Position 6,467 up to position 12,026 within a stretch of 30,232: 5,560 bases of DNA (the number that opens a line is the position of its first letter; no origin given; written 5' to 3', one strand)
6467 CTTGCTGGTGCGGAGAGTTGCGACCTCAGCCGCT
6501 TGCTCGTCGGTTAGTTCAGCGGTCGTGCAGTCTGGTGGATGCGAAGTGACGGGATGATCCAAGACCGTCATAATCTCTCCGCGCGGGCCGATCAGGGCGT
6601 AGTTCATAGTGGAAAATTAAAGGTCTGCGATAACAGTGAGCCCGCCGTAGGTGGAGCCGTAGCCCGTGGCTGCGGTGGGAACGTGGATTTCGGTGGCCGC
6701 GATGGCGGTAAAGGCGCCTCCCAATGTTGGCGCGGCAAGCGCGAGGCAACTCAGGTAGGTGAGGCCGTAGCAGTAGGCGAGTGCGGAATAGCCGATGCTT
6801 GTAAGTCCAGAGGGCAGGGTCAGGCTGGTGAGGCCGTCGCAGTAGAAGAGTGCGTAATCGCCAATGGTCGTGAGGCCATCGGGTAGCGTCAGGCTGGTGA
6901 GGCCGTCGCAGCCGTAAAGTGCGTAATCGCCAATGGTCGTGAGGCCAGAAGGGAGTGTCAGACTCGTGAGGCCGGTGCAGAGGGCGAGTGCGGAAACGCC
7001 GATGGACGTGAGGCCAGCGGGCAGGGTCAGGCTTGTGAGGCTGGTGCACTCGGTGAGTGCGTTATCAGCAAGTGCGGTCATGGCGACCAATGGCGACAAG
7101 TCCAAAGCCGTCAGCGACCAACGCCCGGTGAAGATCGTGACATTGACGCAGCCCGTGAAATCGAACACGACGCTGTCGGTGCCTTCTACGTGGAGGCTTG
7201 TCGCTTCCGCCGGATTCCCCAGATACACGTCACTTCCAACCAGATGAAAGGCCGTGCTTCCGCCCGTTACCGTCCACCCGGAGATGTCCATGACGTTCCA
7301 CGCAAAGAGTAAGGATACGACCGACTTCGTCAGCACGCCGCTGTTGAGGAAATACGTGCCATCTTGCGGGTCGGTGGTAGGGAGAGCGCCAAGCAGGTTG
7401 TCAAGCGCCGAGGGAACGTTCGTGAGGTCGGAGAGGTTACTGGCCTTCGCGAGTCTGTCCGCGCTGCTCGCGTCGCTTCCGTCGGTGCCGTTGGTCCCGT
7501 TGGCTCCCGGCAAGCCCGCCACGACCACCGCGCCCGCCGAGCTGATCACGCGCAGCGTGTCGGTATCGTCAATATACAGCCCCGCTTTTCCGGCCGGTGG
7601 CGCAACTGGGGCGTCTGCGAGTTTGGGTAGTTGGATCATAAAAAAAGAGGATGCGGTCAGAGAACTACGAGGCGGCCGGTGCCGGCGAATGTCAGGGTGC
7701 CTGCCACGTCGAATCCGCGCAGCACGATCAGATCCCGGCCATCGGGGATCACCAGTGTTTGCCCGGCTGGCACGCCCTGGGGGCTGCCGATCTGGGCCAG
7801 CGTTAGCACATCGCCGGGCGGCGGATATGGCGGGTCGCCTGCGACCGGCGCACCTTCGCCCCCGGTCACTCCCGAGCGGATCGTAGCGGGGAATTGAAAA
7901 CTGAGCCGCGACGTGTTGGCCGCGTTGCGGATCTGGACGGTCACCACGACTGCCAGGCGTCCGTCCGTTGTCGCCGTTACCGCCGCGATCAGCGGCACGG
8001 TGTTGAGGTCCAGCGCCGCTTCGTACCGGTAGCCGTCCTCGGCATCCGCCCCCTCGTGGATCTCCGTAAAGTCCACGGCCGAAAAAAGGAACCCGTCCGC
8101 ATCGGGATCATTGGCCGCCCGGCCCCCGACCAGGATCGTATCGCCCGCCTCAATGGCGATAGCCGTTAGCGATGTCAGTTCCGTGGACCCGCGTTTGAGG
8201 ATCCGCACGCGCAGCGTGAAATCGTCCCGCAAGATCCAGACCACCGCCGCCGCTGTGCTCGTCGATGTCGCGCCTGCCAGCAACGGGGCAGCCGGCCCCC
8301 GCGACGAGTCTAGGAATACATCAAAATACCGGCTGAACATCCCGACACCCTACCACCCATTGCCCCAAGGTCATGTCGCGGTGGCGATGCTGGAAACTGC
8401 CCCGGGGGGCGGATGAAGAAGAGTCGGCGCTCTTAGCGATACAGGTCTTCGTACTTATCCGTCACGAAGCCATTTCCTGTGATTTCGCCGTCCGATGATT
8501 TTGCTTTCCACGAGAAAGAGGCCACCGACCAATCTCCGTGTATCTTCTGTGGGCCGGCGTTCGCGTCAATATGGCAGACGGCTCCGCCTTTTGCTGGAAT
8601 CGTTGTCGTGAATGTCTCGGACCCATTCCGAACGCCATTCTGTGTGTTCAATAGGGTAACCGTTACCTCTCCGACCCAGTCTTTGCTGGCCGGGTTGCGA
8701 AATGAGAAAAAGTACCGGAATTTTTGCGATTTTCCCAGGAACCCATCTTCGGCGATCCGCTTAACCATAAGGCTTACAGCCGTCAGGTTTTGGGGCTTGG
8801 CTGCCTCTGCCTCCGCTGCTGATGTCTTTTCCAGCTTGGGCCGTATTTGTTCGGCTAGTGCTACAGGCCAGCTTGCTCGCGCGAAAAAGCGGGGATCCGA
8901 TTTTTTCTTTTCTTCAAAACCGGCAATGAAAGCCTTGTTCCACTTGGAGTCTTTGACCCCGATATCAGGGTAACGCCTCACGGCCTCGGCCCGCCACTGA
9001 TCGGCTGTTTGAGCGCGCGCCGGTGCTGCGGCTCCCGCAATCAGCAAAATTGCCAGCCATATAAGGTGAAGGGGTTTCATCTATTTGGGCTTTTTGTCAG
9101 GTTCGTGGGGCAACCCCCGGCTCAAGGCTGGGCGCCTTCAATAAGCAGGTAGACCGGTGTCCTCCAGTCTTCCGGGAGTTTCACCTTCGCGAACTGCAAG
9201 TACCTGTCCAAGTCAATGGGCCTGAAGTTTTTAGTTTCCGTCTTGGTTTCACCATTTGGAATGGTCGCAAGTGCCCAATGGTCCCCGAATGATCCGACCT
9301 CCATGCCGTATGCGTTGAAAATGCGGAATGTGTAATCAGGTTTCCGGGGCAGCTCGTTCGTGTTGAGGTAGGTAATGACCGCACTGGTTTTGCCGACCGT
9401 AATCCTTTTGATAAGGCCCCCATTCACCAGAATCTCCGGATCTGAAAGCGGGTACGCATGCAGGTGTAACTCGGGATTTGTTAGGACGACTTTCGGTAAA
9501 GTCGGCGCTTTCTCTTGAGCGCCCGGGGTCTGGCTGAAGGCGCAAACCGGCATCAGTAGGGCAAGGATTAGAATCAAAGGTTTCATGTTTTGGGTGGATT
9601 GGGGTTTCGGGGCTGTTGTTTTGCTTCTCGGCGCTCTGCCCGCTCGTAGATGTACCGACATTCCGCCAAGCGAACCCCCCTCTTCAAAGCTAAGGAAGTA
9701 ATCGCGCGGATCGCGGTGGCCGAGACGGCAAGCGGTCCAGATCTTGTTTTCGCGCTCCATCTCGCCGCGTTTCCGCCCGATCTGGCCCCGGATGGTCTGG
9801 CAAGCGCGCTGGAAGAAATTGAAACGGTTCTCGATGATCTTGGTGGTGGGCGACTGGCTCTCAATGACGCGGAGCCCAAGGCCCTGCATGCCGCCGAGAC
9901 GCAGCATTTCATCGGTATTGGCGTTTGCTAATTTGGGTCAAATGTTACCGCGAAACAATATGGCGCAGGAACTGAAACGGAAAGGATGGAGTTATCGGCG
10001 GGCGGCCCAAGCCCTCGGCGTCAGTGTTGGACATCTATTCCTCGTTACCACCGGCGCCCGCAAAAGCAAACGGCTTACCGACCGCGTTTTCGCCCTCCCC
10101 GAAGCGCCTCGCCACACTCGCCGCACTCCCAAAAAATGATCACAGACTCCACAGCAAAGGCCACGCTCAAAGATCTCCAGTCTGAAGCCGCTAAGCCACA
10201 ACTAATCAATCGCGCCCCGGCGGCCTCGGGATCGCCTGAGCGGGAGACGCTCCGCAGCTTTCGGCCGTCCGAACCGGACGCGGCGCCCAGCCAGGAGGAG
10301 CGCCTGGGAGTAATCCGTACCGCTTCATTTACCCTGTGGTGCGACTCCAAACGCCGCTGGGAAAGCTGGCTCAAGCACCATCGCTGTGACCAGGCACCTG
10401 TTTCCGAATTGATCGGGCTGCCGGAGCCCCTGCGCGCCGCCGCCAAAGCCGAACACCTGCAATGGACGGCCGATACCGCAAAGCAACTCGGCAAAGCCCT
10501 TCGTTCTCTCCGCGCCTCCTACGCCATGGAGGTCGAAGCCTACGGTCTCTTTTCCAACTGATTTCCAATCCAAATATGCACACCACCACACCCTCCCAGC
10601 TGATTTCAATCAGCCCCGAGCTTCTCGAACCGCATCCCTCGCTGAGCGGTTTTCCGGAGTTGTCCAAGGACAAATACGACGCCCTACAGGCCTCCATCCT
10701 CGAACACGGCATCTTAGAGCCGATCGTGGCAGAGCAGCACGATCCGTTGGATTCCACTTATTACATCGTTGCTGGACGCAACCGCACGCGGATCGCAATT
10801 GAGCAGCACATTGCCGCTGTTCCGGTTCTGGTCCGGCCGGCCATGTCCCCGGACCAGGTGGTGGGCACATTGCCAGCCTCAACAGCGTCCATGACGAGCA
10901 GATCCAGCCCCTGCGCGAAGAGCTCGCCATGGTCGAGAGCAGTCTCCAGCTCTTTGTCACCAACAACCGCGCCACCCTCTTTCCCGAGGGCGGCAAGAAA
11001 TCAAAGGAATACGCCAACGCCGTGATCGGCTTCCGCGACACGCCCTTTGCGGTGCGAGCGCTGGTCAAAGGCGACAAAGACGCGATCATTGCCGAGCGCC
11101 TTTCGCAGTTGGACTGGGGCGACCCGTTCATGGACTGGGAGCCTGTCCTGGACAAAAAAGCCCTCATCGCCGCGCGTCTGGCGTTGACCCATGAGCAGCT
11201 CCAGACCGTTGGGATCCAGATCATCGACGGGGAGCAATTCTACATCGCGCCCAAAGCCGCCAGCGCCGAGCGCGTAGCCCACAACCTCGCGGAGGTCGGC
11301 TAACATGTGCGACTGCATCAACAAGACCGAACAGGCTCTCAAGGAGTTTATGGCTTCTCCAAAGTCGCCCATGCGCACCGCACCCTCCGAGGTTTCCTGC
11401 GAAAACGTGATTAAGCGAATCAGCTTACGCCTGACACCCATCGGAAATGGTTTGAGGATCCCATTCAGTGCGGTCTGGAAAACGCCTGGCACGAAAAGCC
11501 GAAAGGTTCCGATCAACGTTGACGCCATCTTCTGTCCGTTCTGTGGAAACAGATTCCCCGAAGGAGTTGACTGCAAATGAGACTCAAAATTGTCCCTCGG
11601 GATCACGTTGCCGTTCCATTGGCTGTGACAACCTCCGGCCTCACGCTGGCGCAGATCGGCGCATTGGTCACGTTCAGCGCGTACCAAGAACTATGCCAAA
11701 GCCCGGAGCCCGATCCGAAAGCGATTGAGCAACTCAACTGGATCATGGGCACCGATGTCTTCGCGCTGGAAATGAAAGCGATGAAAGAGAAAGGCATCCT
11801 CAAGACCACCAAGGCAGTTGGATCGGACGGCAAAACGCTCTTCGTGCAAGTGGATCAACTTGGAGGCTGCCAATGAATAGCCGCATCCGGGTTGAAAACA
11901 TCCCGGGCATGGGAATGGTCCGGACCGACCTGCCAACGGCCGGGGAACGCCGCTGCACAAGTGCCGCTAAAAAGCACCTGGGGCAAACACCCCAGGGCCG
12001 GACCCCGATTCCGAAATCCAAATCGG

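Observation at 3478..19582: Conserved late-promoter motif: tandem 9-mers plus -10, four copies on both arms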

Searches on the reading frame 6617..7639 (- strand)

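Call 13: search_protein_families(library=phrogs, proteins=[window:6617-7639:-], max_evalue=0.001)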
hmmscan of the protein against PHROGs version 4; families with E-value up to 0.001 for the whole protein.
window:6617-7639:- (340 aa): 2 families
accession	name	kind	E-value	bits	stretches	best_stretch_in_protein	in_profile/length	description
phrog_35892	-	unknown function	5.6e-22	78.2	1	187-294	542-649/1181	-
phrog_18805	-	unknown function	6.3e-19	69.1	2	148-295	231-379/457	-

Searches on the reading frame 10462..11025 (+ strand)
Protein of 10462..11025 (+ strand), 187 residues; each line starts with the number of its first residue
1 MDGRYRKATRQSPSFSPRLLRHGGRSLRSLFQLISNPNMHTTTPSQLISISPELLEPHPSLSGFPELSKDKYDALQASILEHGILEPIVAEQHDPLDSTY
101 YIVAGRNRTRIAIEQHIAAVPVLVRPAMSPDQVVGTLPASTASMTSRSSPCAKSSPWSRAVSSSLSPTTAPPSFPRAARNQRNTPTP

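Call 13: search_protein_families(library=phrogs, proteins=[window:10462-11025:+], max_evalue=0.001)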
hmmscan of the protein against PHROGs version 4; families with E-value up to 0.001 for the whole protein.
window:10462-11025:+ (187 aa): 10 families
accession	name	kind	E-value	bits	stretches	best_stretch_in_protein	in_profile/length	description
phrog_4715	-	DNA, RNA and nucleotide metabolism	9.1e-10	38.5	1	43-130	143-227/630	ParB-like partition protein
phrog_6218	-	DNA, RNA and nucleotide metabolism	4.3e-07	30.4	1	50-127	8-81/506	ParB-like partition protein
phrog_723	-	DNA, RNA and nucleotide metabolism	2.8e-06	28.3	1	71-123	32-84/223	ParB-like partition protein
phrog_498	-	other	3.2e-06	27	1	68-132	54-114/633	DNA methyltransferase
phrog_620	-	DNA, RNA and nucleotide metabolism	3.9e-06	28.1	1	68-132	28-86/217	ParB-like partition protein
phrog_3264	-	DNA, RNA and nucleotide metabolism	7.2e-05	23.5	1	67-126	67-123/337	ParB-like partition protein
phrog_2159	-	DNA, RNA and nucleotide metabolism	0.00031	21.2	1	68-118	80-129/365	ParB-like partition protein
phrog_8947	-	unknown function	0.00034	21.3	1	44-131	10-92/219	-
phrog_930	-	DNA, RNA and nucleotide metabolism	0.00058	20.8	1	72-133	30-85/223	ParB-like partition protein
phrog_17439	-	unknown function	0.00059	20.3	1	48-123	20-89/240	-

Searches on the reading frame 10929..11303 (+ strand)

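Call 13: search_protein_families(library=phrogs, proteins=[window:10929-11303:+], max_evalue=0.001)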
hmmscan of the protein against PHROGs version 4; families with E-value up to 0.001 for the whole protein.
window:10929-11303:+ (124 aa): 1 family
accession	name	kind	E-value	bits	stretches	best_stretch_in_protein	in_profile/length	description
phrog_491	-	DNA, RNA and nucleotide metabolism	5.8e-13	49.9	1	3-115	67-174/176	Mu Gam-like end protection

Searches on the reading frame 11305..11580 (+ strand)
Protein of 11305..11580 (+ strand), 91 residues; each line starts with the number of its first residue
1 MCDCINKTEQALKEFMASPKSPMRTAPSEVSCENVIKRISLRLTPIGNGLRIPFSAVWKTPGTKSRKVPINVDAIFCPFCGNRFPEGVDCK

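Call 13: search_protein_families(library=phrogs, proteins=[window:11305-11580:+], max_evalue=0.001)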
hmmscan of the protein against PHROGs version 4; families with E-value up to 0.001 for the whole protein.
window:11305-11580:+ (91 aa): 1 family
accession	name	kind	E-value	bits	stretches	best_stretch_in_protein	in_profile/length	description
phrog_7033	-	unknown function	3.3e-05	25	1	1-86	4-95/197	-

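Call 65: search_protein_families(library=pfam, proteins=[window:11305-11580:+], max_evalue=1)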
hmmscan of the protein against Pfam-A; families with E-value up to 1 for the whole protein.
window:11305-11580:+ (91 aa): 6 families
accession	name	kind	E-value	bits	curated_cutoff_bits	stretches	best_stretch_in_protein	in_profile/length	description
PF10571.15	UPF0547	-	0.018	15.6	29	1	69-85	9-25/26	Uncharacterised protein family UPF0547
PF18112.7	Zn-C2H2_12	-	0.034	15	23.2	1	77-89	3-15/27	Autophagy receptor zinc finger-C2H2 domain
PF13248.11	Zn_ribbon_3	-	0.055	13.4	27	1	69-84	11-26/26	zinc-ribbon domain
PF14369.11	Zn_ribbon_19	-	0.084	13.5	30.8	1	73-84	20-31/35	zinc-ribbon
PF24110.1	DUF7385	-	0.11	12.6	28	1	68-91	20-43/72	Family of unknown function (DUF7385)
PF22400.1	DUF6980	-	0.17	12.5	27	1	74-86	52-64/99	Domain of unknown function (DUF6980)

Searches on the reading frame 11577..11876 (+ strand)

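Call 13: search_protein_families(library=phrogs, proteins=[window:11577-11876:+], max_evalue=0.001)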
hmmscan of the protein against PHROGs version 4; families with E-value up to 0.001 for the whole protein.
window:11577-11876:+ (99 aa): 0 families

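Call 65: search_protein_families(library=pfam, proteins=[window:11577-11876:+], max_evalue=1)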
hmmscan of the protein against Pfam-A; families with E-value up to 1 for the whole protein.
window:11577-11876:+ (99 aa): 1 family
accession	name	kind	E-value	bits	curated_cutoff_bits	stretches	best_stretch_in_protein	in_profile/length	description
PF00910.28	RNA_helicase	-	0.05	14.5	21.5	1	35-81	54-99/105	RNA helicase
